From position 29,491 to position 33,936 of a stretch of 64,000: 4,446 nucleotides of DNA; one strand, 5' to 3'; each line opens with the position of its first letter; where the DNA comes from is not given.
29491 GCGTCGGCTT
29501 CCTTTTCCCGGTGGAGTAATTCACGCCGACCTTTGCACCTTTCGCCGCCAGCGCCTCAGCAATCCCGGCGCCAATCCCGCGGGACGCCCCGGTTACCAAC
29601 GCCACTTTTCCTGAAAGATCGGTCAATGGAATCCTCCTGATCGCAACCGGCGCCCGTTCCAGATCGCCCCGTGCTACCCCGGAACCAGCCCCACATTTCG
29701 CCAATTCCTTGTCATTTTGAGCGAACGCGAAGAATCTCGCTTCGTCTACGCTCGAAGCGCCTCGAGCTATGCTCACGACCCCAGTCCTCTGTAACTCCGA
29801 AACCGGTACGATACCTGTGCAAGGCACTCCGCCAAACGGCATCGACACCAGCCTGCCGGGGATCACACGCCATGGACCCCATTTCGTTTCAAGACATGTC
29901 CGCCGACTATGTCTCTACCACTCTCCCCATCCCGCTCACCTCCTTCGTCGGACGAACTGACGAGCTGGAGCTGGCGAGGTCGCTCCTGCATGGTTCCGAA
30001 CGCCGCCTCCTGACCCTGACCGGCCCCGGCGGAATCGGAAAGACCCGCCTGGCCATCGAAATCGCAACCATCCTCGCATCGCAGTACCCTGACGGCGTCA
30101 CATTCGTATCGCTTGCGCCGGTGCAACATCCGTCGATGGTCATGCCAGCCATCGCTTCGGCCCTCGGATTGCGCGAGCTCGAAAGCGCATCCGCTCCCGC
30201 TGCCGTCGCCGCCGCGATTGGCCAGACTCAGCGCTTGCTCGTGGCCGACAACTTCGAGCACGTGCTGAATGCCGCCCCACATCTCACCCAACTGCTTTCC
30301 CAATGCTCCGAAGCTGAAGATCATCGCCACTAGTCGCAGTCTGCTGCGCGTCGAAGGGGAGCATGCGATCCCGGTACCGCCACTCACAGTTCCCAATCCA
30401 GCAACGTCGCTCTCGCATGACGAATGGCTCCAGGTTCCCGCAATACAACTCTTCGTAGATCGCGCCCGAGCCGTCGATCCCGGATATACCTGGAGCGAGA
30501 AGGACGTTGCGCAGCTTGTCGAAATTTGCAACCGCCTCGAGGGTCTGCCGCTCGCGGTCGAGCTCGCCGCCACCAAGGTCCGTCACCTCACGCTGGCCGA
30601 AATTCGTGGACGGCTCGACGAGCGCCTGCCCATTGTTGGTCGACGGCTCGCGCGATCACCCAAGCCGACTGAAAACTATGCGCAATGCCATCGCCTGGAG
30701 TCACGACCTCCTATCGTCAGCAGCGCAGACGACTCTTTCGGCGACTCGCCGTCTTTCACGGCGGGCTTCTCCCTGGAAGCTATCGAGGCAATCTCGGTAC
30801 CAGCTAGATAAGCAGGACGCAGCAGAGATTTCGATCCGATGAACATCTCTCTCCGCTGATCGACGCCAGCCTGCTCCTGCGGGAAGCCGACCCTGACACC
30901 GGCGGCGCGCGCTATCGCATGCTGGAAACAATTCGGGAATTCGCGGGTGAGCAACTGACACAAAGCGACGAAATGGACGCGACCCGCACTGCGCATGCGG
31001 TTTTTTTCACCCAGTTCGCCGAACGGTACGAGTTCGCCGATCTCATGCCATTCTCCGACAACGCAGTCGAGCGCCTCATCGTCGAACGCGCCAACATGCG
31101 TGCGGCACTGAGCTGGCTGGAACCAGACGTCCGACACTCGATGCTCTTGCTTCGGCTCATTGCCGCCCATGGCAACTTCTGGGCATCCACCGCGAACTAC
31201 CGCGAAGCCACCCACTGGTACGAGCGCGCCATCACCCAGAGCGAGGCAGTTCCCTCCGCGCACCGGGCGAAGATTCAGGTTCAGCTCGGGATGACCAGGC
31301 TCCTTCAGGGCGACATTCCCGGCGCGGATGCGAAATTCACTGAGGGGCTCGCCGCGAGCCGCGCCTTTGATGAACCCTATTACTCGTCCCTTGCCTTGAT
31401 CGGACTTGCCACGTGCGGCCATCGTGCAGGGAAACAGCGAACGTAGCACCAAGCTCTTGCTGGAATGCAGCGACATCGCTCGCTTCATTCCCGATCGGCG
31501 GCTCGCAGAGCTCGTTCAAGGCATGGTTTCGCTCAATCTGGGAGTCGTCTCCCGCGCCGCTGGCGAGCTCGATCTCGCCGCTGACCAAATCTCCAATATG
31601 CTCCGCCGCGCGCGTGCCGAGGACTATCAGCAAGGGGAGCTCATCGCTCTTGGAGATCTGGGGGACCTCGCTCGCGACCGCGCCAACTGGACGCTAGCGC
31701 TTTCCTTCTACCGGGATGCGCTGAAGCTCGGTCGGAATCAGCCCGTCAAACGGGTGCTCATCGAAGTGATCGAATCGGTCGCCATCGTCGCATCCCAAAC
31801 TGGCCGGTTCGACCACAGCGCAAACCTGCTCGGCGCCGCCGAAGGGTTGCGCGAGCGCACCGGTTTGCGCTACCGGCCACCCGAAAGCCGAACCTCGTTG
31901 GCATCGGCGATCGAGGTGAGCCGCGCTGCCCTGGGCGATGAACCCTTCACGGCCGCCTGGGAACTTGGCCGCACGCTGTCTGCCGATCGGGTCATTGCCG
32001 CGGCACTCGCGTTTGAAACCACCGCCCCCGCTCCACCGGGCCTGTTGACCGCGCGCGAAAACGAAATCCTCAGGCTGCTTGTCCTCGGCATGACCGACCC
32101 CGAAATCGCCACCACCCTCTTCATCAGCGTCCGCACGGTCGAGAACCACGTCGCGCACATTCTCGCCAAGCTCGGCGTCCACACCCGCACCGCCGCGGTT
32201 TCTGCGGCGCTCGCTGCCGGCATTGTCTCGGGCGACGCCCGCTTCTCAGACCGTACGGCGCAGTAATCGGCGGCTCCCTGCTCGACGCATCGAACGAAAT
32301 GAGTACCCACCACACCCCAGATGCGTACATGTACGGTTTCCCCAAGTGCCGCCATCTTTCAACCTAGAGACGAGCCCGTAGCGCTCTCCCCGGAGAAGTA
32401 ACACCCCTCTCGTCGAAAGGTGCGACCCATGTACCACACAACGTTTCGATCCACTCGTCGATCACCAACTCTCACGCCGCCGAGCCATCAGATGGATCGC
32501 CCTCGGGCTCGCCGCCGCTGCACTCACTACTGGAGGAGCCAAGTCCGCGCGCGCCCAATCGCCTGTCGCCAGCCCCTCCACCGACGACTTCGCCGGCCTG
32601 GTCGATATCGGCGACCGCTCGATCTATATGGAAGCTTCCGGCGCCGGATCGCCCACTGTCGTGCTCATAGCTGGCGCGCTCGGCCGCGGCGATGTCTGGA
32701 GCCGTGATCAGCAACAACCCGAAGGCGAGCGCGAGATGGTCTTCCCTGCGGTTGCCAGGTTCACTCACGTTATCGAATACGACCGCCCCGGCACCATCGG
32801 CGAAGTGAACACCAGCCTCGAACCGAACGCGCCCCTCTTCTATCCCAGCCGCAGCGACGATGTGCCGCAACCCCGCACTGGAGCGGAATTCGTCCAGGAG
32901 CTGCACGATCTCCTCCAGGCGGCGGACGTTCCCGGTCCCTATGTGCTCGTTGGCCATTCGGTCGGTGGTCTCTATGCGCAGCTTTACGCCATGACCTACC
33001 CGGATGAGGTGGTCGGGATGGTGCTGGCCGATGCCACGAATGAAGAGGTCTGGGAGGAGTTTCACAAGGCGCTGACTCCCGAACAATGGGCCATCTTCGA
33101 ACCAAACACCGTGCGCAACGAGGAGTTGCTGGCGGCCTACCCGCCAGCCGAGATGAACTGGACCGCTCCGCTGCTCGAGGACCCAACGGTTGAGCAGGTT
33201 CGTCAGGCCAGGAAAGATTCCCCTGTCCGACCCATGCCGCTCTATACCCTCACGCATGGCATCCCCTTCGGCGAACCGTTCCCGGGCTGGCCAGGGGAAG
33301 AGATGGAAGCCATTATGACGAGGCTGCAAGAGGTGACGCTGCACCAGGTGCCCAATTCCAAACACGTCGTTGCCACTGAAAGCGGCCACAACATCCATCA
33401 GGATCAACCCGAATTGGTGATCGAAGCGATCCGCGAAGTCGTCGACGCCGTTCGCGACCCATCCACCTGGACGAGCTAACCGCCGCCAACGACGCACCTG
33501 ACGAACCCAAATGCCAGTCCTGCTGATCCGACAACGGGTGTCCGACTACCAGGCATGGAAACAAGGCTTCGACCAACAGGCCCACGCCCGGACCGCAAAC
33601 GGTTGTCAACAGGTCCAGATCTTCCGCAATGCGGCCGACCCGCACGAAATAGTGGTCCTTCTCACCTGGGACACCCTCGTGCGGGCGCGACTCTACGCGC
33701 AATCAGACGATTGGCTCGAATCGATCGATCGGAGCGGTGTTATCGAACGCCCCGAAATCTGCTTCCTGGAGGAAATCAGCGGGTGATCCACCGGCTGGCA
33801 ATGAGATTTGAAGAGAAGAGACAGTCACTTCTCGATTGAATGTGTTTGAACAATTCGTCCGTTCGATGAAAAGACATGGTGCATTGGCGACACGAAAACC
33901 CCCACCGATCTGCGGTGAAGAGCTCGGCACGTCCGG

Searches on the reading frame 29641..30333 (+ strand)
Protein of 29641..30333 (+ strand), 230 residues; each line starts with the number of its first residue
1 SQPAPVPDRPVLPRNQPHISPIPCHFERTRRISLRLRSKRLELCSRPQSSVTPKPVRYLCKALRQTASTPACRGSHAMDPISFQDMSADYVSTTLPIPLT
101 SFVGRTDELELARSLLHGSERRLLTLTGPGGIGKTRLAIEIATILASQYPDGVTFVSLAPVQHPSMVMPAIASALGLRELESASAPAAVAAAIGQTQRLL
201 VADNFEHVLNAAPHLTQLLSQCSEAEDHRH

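Call 67: search_protein_families(library=pfam, proteins=[window:29641-30333:+], max_evalue=0.001)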
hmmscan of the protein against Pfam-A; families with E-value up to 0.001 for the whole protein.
window:29641-30333:+ (230 aa): 4 families
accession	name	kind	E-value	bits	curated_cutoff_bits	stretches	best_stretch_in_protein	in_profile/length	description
PF13191.12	AAA_16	-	9.1e-09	36.5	32.6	1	102-193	2-95/167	AAA ATPase domain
PF13401.12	AAA_22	-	3.5e-08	34.2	27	1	119-221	3-107/130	AAA domain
PF00931.28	NB-ARC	-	0.00012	21.9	23.5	1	111-184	8-83/248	NB-ARC domain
PF13481.12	AAA_25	-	0.00086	19.4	27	0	102-155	12-63/195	AAA domain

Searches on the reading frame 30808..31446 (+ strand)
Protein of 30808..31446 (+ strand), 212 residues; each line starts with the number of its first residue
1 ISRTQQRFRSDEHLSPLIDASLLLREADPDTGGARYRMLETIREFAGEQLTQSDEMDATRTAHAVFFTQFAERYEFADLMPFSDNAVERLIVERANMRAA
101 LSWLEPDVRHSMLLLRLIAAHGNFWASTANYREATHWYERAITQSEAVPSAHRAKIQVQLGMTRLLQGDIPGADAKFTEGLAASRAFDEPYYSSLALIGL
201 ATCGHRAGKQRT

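Call 69: search_protein_families(library=pfam, proteins=[window:30808-31446:+], max_evalue=0.01)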
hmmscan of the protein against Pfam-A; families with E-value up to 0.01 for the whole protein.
window:30808-31446:+ (212 aa): 1 family
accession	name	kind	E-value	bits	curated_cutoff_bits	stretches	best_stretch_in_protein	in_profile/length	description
PF13424.12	TPR_12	-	4.4e-05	24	30.1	1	129-185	17-76/77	Tetratricopeptide repeat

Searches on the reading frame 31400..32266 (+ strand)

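Call 69: search_protein_families(library=pfam, proteins=[window:31400-32266:+], max_evalue=0.01)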
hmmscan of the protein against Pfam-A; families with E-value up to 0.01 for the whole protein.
window:31400-32266:+ (288 aa): 6 families
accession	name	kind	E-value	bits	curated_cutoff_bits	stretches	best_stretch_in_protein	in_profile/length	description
PF00196.25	GerE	-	8.7e-17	60.9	23.5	1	216-269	3-56/57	Bacterial regulatory proteins, luxR family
PF13424.12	TPR_12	-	6.2e-07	30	30.1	1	45-110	7-74/77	Tetratricopeptide repeat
PF08281.18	Sigma70_r4_2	-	2e-05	24.6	25.7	1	216-258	11-54/54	Sigma-70, region 4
PF17874.7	TPR_MalT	-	6.9e-05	22.7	45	1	38-147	37-187/336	MalT-like TPR region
PF13384.12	HTH_23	-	0.00038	20.6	24.6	0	223-249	10-36/50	Homeodomain-like domain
PF13374.12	TPR_10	-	0.0058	17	27.5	0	83-110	4-31/42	Tetratricopeptide repeat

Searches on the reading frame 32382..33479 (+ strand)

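Call 69: search_protein_families(library=pfam, proteins=[window:32382-33479:+], max_evalue=0.01)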
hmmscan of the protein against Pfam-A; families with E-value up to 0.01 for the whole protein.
window:32382-33479:+ (365 aa): 4 families
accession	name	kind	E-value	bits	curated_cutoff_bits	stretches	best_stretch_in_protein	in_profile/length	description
PF12697.13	Abhydrolase_6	-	8.7e-15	56.4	26.3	1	93-349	1-217/217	Alpha/beta hydrolase family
PF00561.26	Abhydrolase_1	-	2.5e-07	31.1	25.8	1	169-225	54-110/245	alpha/beta hydrolase fold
PF12146.15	Hydrolase_4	-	7.8e-06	25.8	27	1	172-216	60-107/239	Serine aminopeptidase, S33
PF00975.26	Thioesterase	-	0.00028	21.6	26.4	1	154-204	35-85/226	Thioesterase domain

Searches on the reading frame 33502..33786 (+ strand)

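Call 69: search_protein_families(library=pfam, proteins=[window:33502-33786:+], max_evalue=0.01)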
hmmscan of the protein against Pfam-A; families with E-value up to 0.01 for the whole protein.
window:33502-33786:+ (94 aa): 1 family
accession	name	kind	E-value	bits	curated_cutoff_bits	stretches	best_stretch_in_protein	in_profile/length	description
PF03992.22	ABM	-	8.9e-05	23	23.1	1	23-73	22-74/78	Antibiotic biosynthesis monooxygenase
